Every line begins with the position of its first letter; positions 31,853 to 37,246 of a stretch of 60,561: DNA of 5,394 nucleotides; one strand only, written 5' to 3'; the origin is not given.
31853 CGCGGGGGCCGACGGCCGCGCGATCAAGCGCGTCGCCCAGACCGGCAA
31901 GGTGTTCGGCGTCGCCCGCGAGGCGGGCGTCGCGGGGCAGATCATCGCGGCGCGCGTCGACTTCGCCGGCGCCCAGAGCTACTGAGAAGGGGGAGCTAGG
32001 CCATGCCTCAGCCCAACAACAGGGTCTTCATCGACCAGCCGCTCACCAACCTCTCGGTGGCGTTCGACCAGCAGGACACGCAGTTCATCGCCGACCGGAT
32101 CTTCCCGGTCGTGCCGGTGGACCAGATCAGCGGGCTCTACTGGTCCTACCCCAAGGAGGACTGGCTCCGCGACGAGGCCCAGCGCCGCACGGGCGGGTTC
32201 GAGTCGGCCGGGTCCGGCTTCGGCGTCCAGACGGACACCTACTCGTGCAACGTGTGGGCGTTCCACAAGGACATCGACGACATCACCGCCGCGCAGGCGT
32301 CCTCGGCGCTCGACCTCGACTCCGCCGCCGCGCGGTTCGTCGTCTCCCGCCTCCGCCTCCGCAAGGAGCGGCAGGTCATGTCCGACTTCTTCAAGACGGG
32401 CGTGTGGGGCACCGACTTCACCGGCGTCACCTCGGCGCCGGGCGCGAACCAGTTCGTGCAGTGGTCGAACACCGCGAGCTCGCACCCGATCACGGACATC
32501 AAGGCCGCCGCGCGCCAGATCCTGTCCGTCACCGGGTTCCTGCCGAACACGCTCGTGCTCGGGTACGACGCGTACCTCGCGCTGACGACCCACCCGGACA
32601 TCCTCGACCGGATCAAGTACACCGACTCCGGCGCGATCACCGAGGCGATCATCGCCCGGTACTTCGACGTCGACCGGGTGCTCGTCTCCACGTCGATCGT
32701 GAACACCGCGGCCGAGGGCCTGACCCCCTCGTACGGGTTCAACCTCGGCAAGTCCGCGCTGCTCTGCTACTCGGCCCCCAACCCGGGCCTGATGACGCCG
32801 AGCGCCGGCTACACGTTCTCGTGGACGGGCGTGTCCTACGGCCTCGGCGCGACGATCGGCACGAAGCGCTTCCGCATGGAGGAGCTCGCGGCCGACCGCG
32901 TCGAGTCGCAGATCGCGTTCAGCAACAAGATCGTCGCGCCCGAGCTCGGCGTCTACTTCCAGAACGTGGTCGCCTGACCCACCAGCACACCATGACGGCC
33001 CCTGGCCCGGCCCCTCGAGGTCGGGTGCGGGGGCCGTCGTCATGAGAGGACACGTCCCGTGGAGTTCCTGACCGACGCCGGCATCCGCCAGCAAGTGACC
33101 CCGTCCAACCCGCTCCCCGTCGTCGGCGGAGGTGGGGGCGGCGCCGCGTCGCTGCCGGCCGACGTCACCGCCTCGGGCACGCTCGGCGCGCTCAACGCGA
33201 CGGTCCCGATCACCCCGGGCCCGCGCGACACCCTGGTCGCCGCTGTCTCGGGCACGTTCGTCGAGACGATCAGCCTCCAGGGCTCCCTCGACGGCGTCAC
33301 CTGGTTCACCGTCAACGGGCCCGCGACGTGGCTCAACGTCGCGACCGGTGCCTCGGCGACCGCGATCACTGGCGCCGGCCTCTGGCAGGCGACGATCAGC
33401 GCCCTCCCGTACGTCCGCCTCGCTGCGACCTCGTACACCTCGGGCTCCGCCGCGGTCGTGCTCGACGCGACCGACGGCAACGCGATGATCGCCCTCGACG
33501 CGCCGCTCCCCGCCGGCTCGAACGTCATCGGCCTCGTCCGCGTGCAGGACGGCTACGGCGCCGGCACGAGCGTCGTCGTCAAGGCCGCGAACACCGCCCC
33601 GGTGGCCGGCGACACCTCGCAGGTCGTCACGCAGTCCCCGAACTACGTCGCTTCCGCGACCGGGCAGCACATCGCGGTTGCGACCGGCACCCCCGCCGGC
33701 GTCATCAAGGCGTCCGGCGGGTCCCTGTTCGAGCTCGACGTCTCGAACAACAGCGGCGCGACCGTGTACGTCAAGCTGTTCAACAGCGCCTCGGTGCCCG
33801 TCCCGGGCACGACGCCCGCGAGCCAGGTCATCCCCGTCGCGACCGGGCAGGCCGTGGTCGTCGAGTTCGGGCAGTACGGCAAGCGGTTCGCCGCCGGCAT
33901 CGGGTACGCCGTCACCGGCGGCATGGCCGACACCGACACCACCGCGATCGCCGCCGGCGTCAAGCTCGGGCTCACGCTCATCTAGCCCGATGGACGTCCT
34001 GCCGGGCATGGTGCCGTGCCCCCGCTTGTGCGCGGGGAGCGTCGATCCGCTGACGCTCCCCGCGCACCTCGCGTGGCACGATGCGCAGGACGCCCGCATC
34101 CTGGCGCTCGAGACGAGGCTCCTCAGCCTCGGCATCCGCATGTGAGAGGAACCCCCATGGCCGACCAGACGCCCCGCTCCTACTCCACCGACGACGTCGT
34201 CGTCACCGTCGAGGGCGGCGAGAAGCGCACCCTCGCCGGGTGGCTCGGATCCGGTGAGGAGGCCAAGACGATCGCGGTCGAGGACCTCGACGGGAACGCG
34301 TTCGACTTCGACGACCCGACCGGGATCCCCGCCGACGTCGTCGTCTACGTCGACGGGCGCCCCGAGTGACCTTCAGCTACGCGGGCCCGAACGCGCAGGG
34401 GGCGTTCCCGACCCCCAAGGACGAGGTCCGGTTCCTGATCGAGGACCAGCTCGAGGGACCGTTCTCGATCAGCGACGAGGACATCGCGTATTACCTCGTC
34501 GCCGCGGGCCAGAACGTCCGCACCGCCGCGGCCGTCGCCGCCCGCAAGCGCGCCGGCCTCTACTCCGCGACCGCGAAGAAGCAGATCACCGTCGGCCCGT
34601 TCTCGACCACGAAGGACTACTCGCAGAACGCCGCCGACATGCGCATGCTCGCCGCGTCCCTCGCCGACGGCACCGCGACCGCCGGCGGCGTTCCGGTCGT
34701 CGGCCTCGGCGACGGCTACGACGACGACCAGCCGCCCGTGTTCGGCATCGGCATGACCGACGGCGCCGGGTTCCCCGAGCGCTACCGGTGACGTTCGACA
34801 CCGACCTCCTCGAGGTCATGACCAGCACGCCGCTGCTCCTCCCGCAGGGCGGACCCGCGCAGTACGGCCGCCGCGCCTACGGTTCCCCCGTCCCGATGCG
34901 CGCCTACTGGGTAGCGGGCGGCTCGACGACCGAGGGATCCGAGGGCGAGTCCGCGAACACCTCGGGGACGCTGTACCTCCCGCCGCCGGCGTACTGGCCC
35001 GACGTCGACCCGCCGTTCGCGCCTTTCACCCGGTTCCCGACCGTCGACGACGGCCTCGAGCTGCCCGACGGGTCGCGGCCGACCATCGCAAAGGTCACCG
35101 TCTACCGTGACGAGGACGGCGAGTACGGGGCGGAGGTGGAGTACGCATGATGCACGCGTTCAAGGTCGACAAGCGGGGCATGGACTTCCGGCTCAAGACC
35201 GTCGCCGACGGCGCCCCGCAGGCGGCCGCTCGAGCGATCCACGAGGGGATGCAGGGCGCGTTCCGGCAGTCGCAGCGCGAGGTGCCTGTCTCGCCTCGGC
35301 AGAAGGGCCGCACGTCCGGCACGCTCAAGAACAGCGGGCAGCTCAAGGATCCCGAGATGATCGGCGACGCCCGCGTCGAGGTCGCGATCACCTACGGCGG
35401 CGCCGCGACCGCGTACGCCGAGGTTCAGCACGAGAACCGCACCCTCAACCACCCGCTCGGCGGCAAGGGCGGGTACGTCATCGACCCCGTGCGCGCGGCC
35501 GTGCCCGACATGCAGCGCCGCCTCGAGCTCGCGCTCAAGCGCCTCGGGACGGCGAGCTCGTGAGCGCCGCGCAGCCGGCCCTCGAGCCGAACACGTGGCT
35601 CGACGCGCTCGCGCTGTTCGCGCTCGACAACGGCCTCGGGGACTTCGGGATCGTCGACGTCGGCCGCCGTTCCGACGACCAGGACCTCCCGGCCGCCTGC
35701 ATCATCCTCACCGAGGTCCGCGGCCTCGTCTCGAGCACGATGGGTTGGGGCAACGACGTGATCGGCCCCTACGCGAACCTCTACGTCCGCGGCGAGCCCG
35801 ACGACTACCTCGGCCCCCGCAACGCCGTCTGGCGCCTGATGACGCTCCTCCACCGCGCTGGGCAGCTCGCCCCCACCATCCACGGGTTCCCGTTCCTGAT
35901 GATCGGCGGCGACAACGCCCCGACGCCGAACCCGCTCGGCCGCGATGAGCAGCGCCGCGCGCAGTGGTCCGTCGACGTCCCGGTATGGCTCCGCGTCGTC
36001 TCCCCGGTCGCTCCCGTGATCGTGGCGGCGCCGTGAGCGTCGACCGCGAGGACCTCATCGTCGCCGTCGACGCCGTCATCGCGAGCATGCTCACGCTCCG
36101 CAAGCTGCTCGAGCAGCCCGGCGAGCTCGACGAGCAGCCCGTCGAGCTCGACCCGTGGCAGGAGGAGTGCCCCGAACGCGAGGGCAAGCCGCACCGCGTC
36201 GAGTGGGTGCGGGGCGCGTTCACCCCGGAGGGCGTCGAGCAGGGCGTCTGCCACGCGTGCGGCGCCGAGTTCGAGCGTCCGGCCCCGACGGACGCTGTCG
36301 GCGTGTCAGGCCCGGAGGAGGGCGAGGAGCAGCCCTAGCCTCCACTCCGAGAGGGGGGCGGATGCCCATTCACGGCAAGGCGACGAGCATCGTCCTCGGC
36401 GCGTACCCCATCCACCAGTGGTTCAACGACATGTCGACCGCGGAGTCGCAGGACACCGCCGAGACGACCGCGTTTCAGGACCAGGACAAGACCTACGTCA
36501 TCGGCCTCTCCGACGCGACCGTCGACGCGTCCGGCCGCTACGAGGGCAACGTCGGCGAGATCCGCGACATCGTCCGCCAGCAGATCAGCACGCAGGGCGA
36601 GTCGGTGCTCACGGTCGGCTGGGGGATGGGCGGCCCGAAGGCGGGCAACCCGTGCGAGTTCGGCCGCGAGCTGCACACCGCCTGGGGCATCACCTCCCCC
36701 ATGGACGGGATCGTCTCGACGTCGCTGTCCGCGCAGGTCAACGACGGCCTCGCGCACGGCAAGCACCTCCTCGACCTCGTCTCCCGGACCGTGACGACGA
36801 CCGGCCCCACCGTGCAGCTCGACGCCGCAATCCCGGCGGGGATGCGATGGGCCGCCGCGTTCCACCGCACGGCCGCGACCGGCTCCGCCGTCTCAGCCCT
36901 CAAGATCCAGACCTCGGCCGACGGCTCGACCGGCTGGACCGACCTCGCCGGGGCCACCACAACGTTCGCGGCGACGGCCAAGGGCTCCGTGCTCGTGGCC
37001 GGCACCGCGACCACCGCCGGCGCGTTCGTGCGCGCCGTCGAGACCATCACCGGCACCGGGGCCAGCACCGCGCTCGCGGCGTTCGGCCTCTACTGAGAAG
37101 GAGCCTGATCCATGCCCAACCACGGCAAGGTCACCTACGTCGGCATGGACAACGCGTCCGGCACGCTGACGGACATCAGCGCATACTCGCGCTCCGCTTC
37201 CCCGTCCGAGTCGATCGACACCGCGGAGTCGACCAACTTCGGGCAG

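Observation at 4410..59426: Genome-wide leaderless-type promoter grammar: a TANNNT-like hexamer ends exactly 7-8 nt before the start codon of at least 24 genes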

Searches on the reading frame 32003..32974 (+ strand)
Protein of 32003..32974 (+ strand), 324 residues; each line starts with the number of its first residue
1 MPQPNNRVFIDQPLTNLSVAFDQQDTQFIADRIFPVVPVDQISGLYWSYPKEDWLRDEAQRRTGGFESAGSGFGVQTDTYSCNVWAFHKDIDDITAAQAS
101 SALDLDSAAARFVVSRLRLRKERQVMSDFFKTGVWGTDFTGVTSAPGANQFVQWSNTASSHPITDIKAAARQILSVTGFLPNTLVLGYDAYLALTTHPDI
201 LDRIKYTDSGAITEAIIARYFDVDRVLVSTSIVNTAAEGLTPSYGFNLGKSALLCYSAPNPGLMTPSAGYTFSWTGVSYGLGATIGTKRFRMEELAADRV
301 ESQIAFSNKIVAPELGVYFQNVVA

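Call 45: search_protein_families(library=phrogs, proteins=[window:32003-32974:+], max_evalue=0.001)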
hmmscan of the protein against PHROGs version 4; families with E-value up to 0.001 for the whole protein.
window:32003-32974:+ (324 aa): 2 families
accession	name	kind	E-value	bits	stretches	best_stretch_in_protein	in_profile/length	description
phrog_1005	-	head and packaging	1.4e-89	301.5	1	7-324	9-315/315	major head protein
phrog_29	-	head and packaging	1.8e-07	31.7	1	152-224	189-266/439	major head protein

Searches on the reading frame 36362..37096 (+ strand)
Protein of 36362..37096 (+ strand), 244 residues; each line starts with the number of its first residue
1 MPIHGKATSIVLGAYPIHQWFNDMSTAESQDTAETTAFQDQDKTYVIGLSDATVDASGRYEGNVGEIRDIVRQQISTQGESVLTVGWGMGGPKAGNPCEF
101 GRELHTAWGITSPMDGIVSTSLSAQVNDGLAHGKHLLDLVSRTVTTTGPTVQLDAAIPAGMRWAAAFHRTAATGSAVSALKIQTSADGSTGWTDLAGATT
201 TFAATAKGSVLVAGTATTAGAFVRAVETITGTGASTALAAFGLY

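Call 100: find_encoding_contigs(protein=window:36362-37096:+, flank=10000, max_places=1)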
Protein window:36362-37096:+ (244 aa): 1 contig read that carries it; 1 place shown.
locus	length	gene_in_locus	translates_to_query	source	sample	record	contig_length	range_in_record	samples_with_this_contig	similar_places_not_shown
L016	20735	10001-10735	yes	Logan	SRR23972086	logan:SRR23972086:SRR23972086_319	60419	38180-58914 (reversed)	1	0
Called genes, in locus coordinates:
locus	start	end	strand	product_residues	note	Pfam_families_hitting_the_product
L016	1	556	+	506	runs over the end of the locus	PF06074:Portal_Mu, PF21919:P23-45_portal_barrel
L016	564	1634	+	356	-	PF04233:Phage_Mu_F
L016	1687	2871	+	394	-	PF02834:LigT_PEase (faint), PF13563:2_5_RNA_ligase2, PF14550:Peptidase_S78_2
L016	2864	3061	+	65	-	-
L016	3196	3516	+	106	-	-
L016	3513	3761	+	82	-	-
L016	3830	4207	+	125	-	-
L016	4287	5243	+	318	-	-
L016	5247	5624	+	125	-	-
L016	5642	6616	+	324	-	-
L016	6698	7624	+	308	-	-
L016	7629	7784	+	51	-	-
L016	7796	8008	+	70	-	-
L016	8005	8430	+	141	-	-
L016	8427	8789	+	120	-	-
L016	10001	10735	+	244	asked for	-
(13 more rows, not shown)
